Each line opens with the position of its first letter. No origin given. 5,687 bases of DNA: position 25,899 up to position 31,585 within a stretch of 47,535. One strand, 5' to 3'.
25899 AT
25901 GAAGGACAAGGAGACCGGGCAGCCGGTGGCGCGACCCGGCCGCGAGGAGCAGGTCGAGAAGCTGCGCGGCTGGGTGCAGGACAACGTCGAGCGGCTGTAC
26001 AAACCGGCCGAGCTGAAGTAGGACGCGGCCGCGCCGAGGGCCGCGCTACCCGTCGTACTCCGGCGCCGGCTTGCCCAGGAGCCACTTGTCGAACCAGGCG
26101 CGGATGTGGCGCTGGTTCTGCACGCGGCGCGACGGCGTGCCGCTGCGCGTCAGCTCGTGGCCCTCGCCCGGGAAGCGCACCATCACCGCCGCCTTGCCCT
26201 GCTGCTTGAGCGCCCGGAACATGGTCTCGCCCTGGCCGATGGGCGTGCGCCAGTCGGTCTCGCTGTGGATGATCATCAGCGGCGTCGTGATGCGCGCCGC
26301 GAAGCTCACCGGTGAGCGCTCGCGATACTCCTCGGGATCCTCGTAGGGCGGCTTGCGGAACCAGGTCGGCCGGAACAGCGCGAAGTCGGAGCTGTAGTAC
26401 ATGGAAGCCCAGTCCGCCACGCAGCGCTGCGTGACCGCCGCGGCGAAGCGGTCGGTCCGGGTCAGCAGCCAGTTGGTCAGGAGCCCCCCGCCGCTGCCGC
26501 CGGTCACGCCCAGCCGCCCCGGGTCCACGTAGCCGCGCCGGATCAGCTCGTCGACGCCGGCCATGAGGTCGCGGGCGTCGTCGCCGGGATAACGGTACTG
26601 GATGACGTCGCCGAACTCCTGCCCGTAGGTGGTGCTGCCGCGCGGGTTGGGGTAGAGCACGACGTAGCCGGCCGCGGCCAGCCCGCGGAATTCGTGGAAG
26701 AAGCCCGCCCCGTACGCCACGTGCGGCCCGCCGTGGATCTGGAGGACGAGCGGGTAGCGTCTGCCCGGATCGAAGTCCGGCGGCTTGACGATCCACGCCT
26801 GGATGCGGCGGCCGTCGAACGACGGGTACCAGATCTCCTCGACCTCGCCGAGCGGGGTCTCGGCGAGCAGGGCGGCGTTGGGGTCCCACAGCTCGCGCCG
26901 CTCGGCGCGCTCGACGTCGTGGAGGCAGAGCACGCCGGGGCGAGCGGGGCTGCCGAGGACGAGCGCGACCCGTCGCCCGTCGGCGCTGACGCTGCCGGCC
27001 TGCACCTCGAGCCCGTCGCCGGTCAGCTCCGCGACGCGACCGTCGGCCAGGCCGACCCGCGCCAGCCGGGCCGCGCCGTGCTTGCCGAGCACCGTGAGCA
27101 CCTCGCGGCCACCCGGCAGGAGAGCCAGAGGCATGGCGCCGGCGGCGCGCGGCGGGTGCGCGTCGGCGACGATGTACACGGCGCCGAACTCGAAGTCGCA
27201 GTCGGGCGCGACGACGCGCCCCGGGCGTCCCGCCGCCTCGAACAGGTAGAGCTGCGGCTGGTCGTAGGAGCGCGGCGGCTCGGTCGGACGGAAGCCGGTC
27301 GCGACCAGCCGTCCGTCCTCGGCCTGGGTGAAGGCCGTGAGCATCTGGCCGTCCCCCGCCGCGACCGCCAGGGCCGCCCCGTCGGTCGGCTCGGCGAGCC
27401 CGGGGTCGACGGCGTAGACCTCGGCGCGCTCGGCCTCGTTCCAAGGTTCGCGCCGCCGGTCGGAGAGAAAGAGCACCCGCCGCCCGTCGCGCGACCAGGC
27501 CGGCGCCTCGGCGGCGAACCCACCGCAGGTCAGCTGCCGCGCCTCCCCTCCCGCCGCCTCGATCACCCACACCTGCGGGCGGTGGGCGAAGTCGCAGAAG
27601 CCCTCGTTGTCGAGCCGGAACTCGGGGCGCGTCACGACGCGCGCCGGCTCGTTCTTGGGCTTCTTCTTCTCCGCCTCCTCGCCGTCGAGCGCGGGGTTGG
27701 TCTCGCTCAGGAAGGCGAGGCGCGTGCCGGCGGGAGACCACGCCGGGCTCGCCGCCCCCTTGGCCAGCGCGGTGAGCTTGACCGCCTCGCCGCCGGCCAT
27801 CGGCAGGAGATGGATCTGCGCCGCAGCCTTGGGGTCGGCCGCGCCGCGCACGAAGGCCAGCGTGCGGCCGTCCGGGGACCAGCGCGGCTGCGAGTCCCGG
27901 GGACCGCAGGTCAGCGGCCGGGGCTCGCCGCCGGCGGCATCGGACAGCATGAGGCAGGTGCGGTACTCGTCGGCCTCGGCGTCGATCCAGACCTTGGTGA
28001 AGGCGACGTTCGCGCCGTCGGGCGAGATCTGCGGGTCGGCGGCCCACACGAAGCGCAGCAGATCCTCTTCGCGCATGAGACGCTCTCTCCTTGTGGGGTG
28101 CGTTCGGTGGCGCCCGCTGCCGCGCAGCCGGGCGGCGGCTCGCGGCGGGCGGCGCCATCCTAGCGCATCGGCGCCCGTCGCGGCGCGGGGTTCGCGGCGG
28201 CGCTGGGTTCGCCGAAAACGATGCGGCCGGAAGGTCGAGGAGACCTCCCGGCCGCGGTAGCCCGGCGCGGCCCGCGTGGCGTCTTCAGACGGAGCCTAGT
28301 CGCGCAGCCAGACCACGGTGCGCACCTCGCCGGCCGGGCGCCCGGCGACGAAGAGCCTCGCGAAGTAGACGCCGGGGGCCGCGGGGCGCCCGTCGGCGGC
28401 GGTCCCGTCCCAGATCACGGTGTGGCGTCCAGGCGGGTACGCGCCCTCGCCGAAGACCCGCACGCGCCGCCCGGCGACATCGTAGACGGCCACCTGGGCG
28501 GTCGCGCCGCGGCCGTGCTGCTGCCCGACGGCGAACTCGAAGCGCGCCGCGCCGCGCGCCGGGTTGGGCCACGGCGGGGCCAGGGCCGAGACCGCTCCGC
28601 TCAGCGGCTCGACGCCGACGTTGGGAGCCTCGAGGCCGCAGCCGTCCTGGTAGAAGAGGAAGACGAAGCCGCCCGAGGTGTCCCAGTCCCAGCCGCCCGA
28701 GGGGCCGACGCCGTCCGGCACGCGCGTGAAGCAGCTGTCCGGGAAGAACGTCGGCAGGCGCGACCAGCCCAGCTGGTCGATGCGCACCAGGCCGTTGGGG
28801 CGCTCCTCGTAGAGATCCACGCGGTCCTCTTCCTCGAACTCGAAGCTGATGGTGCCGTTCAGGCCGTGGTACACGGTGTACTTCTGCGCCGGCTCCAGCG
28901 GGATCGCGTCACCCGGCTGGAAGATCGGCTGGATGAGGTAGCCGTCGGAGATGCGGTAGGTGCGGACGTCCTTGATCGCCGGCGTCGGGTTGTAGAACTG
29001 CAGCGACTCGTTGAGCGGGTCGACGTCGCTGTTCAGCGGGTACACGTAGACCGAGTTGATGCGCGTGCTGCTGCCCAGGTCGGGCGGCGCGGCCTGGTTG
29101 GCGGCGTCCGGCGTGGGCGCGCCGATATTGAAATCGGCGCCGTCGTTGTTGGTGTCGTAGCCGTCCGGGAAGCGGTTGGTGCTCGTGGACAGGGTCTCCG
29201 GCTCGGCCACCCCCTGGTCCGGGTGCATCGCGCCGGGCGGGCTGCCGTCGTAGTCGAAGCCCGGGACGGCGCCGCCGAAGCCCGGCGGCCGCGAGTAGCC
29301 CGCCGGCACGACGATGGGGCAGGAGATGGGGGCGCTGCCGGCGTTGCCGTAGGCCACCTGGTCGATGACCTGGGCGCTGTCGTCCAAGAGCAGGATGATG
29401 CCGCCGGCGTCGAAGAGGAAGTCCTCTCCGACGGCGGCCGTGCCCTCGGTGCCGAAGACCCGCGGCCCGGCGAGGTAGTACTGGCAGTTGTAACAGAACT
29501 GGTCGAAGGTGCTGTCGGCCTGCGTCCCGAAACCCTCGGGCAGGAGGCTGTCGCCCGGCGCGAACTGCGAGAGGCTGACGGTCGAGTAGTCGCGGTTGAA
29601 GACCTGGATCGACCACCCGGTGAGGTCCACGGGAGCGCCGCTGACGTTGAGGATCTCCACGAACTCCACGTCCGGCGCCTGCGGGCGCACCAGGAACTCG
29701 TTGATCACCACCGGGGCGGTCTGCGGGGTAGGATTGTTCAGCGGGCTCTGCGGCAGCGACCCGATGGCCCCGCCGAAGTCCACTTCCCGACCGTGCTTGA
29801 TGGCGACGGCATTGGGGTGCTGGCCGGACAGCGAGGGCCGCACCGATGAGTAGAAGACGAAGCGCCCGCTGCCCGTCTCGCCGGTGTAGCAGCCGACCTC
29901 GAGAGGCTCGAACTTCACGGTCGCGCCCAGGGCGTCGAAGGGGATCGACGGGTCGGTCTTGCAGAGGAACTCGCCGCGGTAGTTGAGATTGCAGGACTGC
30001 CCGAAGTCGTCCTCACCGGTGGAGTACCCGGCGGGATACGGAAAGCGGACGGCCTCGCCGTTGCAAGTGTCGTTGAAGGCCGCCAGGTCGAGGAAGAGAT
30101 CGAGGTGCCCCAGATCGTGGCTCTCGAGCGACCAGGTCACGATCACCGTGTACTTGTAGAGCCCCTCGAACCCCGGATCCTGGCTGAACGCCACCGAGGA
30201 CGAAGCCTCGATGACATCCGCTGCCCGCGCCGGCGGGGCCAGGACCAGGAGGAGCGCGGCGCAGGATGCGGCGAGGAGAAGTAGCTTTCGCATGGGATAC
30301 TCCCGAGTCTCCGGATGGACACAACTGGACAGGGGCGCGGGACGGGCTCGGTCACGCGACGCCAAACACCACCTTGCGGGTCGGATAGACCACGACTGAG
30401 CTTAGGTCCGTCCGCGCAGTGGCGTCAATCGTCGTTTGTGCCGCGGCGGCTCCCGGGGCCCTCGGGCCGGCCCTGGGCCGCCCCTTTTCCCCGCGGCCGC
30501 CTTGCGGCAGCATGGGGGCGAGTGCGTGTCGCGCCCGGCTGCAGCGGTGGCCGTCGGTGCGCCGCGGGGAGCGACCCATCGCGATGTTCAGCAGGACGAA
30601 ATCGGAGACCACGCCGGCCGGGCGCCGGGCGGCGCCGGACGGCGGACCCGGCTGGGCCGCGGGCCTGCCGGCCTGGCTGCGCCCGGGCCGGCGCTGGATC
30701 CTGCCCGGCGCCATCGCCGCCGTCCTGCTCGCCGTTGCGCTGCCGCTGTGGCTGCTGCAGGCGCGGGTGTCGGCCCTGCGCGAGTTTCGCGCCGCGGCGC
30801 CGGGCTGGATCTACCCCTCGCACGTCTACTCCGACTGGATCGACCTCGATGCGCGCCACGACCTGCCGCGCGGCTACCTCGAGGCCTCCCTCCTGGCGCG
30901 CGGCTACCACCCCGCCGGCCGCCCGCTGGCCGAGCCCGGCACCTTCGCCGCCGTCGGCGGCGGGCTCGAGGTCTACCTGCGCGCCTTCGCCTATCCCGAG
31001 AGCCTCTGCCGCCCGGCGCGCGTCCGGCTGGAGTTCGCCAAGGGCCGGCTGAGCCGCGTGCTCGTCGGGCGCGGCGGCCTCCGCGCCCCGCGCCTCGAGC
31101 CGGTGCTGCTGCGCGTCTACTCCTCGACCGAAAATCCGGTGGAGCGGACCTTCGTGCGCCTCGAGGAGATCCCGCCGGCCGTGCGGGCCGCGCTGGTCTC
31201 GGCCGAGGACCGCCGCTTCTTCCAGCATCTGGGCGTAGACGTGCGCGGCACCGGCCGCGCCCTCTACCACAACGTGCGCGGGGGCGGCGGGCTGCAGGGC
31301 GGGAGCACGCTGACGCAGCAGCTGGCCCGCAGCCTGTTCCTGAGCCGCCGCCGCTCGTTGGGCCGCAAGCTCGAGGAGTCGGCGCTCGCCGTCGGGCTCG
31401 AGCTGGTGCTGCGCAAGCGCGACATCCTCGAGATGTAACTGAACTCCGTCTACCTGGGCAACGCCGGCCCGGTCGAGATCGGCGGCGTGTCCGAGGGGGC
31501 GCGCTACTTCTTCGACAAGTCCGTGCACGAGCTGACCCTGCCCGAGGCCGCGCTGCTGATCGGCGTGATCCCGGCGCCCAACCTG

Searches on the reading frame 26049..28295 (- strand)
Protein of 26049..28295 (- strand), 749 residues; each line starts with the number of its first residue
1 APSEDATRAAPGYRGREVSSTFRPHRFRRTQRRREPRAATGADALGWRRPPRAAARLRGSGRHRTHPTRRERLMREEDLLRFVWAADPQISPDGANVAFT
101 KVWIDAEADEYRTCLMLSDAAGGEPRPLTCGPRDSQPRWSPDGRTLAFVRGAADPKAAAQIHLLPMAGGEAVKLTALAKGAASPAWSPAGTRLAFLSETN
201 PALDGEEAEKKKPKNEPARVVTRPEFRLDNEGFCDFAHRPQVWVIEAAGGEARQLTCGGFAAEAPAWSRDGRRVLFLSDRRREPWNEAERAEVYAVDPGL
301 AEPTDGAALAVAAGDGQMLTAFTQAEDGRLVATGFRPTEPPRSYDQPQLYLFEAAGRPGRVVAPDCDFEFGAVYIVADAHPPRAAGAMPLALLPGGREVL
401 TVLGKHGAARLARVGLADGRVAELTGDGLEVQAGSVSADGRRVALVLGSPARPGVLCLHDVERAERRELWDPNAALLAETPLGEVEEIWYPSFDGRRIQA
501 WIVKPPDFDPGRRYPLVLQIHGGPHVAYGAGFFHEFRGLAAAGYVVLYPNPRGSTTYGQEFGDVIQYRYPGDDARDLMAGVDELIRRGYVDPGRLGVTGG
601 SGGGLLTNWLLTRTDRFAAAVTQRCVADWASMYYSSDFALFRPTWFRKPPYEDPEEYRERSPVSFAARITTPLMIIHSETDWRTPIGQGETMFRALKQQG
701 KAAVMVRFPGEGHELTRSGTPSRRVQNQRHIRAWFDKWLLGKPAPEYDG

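Call 31: search_protein_families(library=pfam, proteins=[window:26049-28295:-], max_evalue=0.001)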
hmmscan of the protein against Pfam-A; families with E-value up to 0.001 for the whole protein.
window:26049-28295:- (749 aa): 9 families
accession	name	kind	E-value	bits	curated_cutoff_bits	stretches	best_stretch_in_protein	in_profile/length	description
PF00326.27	Peptidase_S9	-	1.7e-54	185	22.6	1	532-739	3-210/213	Prolyl oligopeptidase family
PF07676.18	PD40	-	8.3e-16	57.9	20.9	1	126-150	2-27/38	WD40-like Beta Propeller Repeat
PF02129.25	Peptidase_S15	-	1e-05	25.8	23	0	494-635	1-139/262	X-Pro dipeptidyl-peptidase (S15 family)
PF01738.24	DLH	-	1.1e-05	25.6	21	1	538-721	36-194/217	Dienelactone hydrolase family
PF05448.18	AXE1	-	1.2e-05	24.7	21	1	482-591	53-159/321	Acetyl xylan esterase (AXE1)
PF20434.5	BD-FAE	-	2.6e-05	24.3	26.8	1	513-695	12-214/215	BD-FAE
PF00561.26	Abhydrolase_1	-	0.00033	20.8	25.8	0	515-625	1-102/245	alpha/beta hydrolase fold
PF00930.27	DPPIV_N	-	0.00061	19.1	22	0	109-151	19-62/354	Dipeptidyl peptidase IV (DPP IV) N-terminal region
PF12146.15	Hydrolase_4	-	0.00087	19.1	27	0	666-715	187-234/239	Serine aminopeptidase, S33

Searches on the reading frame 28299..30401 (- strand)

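Call 31: search_protein_families(library=pfam, proteins=[window:28299-30401:-], max_evalue=0.001)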
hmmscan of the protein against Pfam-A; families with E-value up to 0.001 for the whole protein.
window:28299-30401:- (701 aa): 2 families
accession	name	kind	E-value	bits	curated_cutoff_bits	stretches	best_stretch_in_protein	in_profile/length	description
PF00932.25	LTD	-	9.7e-16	58.6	34.3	1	225-352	2-108/109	Lamin Tail Domain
PF13860.13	FlgD_ig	-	3.4e-07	30.6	27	1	634-679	24-69/79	FlgD Ig-like domain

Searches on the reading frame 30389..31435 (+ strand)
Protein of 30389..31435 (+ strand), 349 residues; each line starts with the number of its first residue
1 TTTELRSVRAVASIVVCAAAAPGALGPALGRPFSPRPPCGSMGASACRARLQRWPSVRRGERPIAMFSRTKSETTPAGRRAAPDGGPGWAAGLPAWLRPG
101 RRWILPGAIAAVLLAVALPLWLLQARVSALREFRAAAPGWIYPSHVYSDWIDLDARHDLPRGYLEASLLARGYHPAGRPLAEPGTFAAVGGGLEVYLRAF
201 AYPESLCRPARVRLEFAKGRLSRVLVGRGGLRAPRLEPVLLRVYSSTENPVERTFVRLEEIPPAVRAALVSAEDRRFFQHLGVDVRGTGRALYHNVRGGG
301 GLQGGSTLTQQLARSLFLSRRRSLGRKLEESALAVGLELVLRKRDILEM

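Call 31: search_protein_families(library=pfam, proteins=[window:30389-31435:+], max_evalue=0.001)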
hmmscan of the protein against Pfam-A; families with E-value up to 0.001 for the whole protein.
window:30389-31435:+ (349 aa): 2 families
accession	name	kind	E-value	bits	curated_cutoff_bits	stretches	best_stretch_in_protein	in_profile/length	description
PF00912.28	Transgly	-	1e-31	110.1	27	1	248-349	9-110/178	Transglycosylase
PF14814.11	UB2H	-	5.2e-09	36.5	27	1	159-224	7-71/85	Bifunctional transglycosylase second domain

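Call 51: list_cluster_members(proteins=[L001:6961-7851:+, window:30584-31435:+])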
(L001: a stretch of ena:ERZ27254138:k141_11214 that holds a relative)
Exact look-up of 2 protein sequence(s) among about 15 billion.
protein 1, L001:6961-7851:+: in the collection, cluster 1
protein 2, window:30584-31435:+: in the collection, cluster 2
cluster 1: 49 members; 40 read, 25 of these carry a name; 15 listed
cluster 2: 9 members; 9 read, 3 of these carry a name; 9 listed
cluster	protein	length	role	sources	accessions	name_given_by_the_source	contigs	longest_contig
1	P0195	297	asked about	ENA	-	-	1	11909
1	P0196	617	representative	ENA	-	-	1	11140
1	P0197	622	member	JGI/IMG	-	carbon starvation protein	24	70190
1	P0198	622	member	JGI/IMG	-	carbon starvation protein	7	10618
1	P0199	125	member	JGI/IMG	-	carbon starvation protein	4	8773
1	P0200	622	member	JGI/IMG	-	carbon starvation protein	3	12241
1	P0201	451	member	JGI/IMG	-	carbon starvation protein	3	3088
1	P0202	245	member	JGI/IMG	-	carbon starvation protein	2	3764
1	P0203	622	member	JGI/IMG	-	carbon starvation protein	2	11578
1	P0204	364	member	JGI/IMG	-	carbon starvation protein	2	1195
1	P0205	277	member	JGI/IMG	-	carbon starvation protein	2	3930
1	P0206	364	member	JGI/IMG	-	carbon starvation protein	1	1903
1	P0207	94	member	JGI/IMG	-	carbon starvation protein CstA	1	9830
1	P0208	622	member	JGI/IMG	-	carbon starvation protein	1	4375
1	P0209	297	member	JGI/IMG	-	carbon starvation protein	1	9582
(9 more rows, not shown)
